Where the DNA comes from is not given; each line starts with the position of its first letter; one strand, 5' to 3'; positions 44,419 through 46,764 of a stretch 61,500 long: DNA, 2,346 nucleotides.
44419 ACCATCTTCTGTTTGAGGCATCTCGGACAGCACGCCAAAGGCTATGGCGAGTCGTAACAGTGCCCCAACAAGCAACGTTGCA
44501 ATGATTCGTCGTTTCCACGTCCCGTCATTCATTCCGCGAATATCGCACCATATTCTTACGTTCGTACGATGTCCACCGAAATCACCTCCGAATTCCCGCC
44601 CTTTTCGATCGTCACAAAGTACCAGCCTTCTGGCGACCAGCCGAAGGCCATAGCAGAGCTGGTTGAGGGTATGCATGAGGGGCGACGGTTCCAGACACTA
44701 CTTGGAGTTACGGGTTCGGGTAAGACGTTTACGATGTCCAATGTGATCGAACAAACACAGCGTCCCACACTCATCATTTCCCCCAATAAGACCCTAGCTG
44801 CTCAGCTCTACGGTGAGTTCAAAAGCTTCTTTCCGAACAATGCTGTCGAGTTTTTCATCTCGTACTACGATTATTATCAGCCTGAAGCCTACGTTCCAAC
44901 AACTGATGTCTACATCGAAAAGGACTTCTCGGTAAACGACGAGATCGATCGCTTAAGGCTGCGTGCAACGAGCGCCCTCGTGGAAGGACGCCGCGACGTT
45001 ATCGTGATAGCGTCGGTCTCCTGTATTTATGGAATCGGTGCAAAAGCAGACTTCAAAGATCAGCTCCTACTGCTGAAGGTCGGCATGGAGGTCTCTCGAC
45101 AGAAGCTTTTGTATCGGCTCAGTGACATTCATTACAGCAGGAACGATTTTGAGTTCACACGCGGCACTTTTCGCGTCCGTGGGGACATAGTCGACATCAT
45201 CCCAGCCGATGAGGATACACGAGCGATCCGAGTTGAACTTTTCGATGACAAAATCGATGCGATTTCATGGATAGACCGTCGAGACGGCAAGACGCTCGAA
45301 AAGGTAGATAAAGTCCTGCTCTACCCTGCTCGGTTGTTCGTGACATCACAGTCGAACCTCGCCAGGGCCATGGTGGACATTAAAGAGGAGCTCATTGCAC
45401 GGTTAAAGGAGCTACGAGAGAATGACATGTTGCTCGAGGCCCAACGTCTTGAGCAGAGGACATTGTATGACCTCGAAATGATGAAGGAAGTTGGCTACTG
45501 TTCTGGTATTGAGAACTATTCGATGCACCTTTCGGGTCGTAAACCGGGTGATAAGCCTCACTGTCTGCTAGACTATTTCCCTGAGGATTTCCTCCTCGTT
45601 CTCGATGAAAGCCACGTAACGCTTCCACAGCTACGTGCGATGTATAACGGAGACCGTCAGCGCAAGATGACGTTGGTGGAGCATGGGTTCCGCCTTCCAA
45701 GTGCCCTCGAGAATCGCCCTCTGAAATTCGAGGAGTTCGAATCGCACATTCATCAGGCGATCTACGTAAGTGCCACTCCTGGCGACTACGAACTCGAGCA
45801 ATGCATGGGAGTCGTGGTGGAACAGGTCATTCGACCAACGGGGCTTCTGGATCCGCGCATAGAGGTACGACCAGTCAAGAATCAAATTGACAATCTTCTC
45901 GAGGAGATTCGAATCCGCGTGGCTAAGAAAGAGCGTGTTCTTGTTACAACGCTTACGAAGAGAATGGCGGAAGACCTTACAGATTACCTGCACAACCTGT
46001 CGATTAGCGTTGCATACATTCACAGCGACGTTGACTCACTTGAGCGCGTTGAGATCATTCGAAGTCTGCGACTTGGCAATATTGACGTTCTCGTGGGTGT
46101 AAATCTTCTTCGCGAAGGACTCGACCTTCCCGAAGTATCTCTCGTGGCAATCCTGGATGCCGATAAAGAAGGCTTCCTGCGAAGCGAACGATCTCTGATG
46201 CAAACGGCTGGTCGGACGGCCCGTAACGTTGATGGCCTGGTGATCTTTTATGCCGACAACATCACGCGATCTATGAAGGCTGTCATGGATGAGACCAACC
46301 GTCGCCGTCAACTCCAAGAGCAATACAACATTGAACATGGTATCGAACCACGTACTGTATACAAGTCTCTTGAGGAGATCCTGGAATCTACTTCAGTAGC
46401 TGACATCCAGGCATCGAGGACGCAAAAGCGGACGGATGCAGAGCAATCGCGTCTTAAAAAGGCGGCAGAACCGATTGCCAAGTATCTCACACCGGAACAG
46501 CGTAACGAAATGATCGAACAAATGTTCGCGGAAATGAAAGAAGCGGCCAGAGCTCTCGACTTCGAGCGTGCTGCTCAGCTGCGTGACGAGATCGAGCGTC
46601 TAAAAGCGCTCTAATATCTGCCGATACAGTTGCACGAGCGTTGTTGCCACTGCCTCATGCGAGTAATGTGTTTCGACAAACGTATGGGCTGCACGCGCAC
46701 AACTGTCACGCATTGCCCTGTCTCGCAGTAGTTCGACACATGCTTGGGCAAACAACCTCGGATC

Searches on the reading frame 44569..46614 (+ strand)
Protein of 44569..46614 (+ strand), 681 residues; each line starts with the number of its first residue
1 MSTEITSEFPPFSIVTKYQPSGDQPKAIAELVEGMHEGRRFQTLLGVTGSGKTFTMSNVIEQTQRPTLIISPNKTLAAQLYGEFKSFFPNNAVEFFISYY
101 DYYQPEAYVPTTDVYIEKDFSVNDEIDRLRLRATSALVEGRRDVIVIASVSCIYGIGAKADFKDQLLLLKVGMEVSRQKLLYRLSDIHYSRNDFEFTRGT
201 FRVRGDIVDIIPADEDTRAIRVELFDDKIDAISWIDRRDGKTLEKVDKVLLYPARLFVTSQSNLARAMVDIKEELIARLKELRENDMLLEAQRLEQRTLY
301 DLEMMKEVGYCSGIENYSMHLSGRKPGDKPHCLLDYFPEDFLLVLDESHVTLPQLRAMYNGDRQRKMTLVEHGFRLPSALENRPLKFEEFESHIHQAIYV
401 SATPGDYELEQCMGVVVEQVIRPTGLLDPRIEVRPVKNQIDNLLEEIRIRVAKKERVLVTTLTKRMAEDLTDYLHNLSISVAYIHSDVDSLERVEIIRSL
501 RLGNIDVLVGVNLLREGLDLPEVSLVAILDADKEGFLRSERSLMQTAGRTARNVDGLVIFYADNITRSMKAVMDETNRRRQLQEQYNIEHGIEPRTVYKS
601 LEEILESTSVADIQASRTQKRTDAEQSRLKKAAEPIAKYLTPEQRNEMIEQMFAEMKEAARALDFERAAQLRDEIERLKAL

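Call 67: search_protein_families(library=pfam, proteins=[window:44569-46614:+], max_evalue=0.00001)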
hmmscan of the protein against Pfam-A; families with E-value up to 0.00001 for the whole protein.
window:44569-46614:+ (681 aa): 6 families
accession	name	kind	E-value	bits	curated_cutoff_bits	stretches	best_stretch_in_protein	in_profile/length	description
PF17757.6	UvrB_inter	-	7.8e-32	109.7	22.9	1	168-257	2-91/91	UvrB interaction domain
PF00271.37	Helicase_C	-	3.4e-20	72.8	23.5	1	441-553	4-109/110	Helicase conserved C-terminal domain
PF12344.14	UvrB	-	9.4e-20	70.6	27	1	560-601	1-42/43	Ultra-violet resistance protein B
PF04851.21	ResIII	-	9.8e-11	42.3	22.5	1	19-99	3-84/164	Type III restriction enzyme, res subunit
PF02151.25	UVR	-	1.2e-09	38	21.5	1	647-680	2-35/36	UvrB/uvrC motif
PF00270.35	DEAD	-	2.4e-07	31.1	26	0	24-93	4-76/167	DEAD/DEAH box helicase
